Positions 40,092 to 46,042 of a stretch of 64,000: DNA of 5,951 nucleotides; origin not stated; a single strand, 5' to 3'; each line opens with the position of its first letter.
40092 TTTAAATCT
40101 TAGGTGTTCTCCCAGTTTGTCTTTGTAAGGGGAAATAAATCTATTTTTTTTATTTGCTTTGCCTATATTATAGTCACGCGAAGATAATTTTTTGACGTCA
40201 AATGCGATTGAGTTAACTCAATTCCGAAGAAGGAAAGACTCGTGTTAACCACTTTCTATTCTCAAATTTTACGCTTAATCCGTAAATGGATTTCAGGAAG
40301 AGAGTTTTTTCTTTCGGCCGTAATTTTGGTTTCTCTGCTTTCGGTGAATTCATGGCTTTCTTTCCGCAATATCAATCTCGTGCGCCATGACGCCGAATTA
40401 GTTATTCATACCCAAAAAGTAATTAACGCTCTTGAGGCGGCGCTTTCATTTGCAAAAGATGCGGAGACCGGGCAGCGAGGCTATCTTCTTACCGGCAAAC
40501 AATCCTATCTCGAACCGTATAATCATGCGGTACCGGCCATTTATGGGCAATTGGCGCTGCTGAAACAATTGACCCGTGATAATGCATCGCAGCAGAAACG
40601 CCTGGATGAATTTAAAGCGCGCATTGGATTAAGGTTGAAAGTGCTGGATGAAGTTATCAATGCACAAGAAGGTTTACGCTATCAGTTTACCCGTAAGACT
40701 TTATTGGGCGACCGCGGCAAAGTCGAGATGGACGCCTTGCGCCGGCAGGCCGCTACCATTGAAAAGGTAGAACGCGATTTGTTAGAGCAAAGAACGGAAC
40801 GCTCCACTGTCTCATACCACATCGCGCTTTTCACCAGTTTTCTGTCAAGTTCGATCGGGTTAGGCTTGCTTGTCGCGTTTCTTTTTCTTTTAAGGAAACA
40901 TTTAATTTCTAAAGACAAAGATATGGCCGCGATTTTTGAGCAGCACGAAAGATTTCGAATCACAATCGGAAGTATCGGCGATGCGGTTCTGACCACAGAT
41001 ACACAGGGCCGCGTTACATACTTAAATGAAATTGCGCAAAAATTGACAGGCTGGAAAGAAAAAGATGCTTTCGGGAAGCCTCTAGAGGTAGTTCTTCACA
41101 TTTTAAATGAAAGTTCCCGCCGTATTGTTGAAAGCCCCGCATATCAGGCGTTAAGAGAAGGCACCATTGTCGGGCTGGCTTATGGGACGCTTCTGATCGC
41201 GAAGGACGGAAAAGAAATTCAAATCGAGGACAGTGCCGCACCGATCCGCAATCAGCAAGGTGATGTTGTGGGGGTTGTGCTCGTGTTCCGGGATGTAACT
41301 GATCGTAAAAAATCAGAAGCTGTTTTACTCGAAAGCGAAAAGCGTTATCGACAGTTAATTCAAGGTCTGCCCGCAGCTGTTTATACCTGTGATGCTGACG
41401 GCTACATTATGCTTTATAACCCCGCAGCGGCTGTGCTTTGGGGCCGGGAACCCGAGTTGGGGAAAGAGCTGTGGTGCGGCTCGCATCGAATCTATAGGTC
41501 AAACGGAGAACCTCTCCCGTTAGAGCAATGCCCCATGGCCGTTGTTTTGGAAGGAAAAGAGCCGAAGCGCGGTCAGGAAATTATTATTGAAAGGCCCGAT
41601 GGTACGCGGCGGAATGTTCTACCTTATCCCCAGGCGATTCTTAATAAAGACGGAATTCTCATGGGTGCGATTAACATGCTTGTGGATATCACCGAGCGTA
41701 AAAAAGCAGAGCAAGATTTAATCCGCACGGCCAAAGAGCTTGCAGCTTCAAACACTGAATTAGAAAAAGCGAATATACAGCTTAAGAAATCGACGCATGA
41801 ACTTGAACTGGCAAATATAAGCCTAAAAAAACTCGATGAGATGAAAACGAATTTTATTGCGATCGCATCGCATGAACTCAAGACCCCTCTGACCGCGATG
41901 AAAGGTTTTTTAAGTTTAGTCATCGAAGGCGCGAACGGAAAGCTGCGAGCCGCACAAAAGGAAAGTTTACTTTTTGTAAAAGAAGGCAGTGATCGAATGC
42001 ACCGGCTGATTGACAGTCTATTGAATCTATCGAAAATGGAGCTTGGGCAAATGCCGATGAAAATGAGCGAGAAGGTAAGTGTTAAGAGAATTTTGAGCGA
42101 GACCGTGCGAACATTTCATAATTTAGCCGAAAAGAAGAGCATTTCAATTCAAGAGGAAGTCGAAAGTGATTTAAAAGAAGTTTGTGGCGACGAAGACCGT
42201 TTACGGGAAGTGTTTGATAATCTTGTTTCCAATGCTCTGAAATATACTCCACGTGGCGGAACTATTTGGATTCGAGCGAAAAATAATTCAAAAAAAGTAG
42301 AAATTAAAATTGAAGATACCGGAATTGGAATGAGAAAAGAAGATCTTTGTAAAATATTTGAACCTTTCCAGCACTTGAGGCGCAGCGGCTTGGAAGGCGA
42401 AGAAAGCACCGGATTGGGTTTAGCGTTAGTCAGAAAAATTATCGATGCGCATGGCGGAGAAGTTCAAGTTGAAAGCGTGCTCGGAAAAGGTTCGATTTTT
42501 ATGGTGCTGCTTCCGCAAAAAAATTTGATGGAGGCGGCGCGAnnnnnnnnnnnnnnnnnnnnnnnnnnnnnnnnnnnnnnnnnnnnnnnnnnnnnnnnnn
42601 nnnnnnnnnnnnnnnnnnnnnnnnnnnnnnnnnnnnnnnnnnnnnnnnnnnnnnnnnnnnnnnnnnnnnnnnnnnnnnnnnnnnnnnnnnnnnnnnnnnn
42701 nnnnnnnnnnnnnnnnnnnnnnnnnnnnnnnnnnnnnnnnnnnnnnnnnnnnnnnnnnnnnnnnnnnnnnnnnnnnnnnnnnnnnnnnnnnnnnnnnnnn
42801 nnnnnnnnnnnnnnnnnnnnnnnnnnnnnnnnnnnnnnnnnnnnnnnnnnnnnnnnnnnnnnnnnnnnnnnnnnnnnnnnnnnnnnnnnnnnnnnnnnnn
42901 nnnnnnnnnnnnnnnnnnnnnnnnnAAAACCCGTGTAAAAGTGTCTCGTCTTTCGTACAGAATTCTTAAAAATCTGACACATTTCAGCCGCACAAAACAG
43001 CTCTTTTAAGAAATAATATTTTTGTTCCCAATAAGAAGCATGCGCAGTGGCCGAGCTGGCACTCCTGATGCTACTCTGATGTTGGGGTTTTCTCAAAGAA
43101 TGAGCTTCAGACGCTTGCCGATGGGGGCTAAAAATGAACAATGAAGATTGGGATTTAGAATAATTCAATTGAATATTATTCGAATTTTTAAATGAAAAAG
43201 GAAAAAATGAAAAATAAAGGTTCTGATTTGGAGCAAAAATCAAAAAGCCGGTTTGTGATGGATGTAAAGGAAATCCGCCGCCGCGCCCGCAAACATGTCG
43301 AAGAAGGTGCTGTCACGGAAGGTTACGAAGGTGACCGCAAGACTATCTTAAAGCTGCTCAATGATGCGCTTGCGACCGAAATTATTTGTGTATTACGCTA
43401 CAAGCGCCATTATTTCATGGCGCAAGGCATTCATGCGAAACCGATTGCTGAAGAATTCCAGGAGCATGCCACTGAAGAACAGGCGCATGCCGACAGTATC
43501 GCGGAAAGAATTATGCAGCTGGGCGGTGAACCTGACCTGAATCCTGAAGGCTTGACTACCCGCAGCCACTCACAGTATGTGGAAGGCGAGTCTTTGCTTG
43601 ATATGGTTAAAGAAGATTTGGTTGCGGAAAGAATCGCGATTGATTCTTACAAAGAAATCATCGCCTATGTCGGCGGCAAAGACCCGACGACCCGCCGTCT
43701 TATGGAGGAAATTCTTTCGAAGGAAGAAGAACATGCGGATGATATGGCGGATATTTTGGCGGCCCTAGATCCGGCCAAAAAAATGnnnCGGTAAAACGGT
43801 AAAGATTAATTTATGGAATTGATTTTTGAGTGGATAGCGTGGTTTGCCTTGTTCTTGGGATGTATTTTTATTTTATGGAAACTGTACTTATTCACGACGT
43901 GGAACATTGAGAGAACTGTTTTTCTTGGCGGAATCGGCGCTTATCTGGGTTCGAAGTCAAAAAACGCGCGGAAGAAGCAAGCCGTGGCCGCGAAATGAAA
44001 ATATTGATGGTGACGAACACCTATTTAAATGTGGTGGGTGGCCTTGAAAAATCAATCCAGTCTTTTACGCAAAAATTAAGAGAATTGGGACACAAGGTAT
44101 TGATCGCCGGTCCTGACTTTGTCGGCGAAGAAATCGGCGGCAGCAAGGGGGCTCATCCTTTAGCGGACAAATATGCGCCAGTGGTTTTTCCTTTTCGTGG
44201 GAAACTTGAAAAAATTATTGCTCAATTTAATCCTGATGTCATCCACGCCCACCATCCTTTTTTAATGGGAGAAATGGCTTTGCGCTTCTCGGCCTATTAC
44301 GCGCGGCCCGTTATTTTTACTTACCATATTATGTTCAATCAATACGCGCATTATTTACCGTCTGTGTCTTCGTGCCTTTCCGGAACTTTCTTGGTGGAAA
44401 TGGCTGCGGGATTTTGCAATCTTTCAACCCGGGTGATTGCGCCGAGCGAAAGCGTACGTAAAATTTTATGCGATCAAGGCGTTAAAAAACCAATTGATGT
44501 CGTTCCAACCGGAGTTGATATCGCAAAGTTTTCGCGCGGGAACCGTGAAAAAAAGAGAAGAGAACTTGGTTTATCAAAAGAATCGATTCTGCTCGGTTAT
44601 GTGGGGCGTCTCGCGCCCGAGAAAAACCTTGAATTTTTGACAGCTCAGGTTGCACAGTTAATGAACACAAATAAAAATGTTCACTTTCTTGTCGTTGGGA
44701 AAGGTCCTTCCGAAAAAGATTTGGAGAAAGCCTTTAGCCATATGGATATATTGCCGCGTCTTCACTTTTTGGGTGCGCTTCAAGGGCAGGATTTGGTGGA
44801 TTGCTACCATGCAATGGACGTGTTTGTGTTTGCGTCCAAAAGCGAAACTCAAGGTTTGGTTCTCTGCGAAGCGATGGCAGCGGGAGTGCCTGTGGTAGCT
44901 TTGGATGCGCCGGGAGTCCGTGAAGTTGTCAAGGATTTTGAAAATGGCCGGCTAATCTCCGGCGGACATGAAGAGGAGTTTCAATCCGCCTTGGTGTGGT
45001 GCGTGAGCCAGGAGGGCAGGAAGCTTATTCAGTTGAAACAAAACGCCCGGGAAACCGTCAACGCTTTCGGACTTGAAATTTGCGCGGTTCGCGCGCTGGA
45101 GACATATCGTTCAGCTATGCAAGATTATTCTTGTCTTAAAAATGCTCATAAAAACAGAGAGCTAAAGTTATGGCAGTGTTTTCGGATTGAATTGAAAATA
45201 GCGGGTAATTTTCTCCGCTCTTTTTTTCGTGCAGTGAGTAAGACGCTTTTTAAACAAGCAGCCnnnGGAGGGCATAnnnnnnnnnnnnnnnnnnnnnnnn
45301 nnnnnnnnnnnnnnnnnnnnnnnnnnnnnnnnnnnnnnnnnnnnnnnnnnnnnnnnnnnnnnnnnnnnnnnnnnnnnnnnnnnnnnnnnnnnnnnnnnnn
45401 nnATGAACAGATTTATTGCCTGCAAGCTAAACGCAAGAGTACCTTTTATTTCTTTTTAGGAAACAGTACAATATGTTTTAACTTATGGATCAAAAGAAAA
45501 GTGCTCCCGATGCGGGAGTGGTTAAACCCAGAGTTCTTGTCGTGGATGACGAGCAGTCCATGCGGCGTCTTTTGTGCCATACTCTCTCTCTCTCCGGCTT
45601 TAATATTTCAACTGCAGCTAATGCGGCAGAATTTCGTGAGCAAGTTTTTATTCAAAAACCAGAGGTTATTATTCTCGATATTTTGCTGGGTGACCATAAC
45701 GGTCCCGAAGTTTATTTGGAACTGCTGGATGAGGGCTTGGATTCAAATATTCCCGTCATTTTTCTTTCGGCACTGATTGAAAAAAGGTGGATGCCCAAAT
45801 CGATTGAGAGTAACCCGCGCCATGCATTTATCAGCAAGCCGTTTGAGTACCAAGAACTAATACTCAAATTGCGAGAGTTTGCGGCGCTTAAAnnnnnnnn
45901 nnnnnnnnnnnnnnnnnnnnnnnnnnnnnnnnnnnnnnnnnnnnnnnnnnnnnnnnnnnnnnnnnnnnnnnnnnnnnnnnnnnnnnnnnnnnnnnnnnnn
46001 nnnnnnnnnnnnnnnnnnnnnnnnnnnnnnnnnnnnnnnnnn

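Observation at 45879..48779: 966-aa hybrid kinase with two complete HisKA-HATPase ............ flanking an internal receiver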

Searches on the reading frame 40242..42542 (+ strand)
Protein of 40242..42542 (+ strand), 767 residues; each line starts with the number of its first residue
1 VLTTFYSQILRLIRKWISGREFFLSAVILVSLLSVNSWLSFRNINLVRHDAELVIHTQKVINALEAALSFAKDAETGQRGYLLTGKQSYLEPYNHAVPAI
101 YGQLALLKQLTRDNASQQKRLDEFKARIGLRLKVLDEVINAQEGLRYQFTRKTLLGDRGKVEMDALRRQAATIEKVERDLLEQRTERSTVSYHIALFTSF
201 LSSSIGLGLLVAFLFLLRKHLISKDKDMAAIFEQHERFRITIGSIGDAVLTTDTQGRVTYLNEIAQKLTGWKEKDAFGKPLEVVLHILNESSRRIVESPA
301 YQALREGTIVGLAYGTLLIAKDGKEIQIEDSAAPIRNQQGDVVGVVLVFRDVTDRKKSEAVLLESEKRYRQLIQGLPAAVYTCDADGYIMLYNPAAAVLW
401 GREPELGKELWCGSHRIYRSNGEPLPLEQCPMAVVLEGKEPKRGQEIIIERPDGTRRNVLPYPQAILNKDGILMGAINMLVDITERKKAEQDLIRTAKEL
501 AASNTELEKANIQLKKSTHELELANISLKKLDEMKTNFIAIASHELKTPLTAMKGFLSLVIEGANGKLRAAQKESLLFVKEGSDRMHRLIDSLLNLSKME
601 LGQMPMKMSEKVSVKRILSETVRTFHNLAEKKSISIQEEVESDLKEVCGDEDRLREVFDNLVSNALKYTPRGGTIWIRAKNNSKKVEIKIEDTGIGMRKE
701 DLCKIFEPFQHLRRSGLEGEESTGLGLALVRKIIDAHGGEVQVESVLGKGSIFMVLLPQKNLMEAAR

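Call 20: search_protein_families(library=pfam, proteins=[window:40242-42542:+], max_evalue=0.1)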
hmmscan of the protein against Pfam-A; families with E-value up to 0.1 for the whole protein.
window:40242-42542:+ (767 aa): 11 families
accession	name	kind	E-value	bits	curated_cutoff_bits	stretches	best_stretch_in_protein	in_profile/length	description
PF05227.19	CHASE3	-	9.6e-37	126.4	28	1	51-187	2-138/138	CHASE3 domain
PF02518.31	HATPase_c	-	7.1e-30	104.2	26.4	1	649-760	1-110/111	Histidine kinase-, DNA gyrase B-, and HSP90-like ATPase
PF00989.32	PAS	-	3.2e-24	85.6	22.6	2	241-352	6-113/113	PAS fold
PF08448.16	PAS_4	-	1.9e-23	83.2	23.1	2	244-356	3-109/110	PAS fold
PF13426.13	PAS_9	-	2.6e-19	69.8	27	2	247-354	2-103/103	PAS domain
PF00512.31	HisKA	-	1.6e-15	57.3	26.9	1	534-601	1-65/66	His Kinase A (phospho-acceptor) domain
PF13188.13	PAS_8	-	2.8e-10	40.2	21.8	2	368-416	2-52/65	PAS domain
PF13581.12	HATPase_c_2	-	0.00068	20.1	27.4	1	655-737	37-112/127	Histidine kinase-like ATPase domain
PF13589.12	HATPase_c_3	-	0.0013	19.2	25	1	661-724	10-71/137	Histidine kinase-, DNA gyrase B-, and HSP90-like ATPase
PF08447.18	PAS_3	-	0.0031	18.2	25.6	1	259-346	2-86/89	PAS fold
PF12860.13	PAS_7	-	0.0062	17.1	27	0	245-359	4-114/115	PAS fold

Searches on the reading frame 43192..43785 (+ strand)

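Call 20: search_protein_families(library=pfam, proteins=[window:43192-43785:+], max_evalue=0.1)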
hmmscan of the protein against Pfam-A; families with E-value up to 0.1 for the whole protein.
window:43192-43785:+ (198 aa): 6 families
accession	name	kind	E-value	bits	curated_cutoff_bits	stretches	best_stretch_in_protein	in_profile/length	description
PF00210.30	Ferritin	-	4.9e-30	104.7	24.5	1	54-192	2-139/142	Ferritin-like domain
PF02915.23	Rubrerythrin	-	2.4e-09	38.1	22.8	1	54-186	1-134/137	Rubrerythrin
PF05974.18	DUF892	-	0.00025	21.5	23.7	1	76-190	27-151/159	Domain of unknown function (DUF892)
PF03232.19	COQ7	-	0.00042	20.4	23.5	1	138-190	6-57/169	Ubiquinone biosynthesis protein COQ7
PF09537.16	DUF2383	-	0.00083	19.9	30.8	1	77-147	24-93/111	Domain of unknown function (DUF2383)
PF13794.12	MiaE_2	-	0.014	15.5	25.2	1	95-193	47-144/185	tRNA-(MS[2]IO[6]A)-hydroxylase (MiaE)-like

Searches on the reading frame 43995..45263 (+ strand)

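Call 20: search_protein_families(library=pfam, proteins=[window:43995-45263:+], max_evalue=0.1)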
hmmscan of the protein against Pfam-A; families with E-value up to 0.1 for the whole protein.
window:43995-45263:+ (423 aa): 8 families
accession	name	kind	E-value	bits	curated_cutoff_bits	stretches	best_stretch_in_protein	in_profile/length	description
PF00534.26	Glycos_transf_1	-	7.3e-36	123.7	26.4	1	184-353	2-171/172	Glycosyl transferases group 1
PF13692.12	Glyco_trans_1_4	-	1.6e-34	119.6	27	1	199-337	3-140/142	Glycosyl transferases group 1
PF13439.12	Glyco_transf_4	-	4.5e-29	102.1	28.5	1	14-177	1-169/170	Glycosyltransferase Family 4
PF13579.12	Glyco_trans_4_4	-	1.7e-11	45.1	29.7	1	15-173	1-158/158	Glycosyl transferase 4-like domain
PF20706.3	GT4-conflict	-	1.3e-05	24.9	26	1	188-314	190-322/385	Family 4 Glycosyltransferase in conflict systems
PF13524.12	Glyco_trans_1_2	-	0.0021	18.4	25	1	222-355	9-129/144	Glycosyl transferase-like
PF08323.17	Glyco_transf_5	-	0.0076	16.4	22.7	0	2-44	1-44/239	Starch synthase catalytic domain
PF13477.12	Glyco_trans_4_2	-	0.04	14.5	23.4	1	67-89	63-84/139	Glycosyl transferase 4-like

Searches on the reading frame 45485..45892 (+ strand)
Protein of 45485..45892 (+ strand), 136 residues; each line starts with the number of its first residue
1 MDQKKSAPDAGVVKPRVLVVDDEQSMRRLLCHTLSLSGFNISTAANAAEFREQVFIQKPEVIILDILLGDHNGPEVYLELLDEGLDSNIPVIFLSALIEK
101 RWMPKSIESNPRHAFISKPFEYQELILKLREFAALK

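Call 20: search_protein_families(library=pfam, proteins=[window:45485-45892:+], max_evalue=0.1)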
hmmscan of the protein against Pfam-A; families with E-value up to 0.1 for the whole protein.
window:45485-45892:+ (136 aa): 1 family
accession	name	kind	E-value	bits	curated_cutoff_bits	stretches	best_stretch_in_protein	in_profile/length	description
PF00072.30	Response_reg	-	2e-17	63.8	30.2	1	17-129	1-110/111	Response regulator receiver domain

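Call 67: search_protein_families(library=ncbifam, proteins=[window:45485-45892:+], max_evalue=0.01)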
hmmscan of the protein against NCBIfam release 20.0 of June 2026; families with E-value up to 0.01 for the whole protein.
window:45485-45892:+ (136 aa): 76 families (the best 25 are shown)
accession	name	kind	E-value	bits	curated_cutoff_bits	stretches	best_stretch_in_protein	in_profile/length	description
TIGR02154.1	PhoB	equivalog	8.5e-16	57.9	296.2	1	14-130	2-117/226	phosphate regulon transcriptional regulator PhoB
NF045944.1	ResRegRpaBCyano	equivalog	6.9e-15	55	330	1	18-127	1-106/229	response regulator transcription factor RpaB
NF045717.1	DVU0259_DivK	exception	2.9e-14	53.2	160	1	16-131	4-114/117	DVU0259 family response regulator domain-containing protein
NF047465.1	hybrid_HK_LvrA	exception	2.9e-13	48.7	1200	1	12-136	465-587/819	hybrid histidine kinase/response regulator LvrA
NF053854.1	RespRegPhoBBctds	equivalog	7.8e-13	48.3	270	1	17-130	1-112/225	two-component system response regulator PhoB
NF040689.1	MtrAB_MtrA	equivalog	8.3e-13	48.2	300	1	17-130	1-110/219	MtrAB system response regulator MtrA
NF008469.0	PRK11361.1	equivalog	1.3e-12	47.1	714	1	15-130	5-117/461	acetoacetate metabolism transcriptional regulator AtoC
NF007135.0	PRK09581.1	equivalog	2.2e-12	46.5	474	1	16-136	4-123/457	PleD family two-component system response regulator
NF008296.0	PRK11083.1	equivalog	3.6e-12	46.2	273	1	14-130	3-115/228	two-component system response regulator CreB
NF051870.1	NAssimRespRegNtrX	equivalog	3.8e-11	42.5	600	1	17-129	4-115/452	nitrogen assimilation response regulator NtrX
NF007546.0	PRK10161.1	equivalog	7.2e-11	42.1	471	1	16-130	4-117/229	phosphate response regulator transcription factor PhoB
NF007005.1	PRK09468.1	equivalog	1.3e-10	41.1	331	1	15-130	4-116/237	osmolarity response regulator transcription factor OmpR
TIGR01818.1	ntrC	equivalog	1.5e-10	40.5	558.6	1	17-126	1-107/463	nitrogen regulation protein NR(I)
NF040534.1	resp_reg_YycF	equivalog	2.2e-10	40.2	340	1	16-130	2-112/231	response regulator YycF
TIGR01387.1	cztR_silR_copR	subfamily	3.2e-10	40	279.2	1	17-131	1-112/218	heavy metal response regulator transcription factor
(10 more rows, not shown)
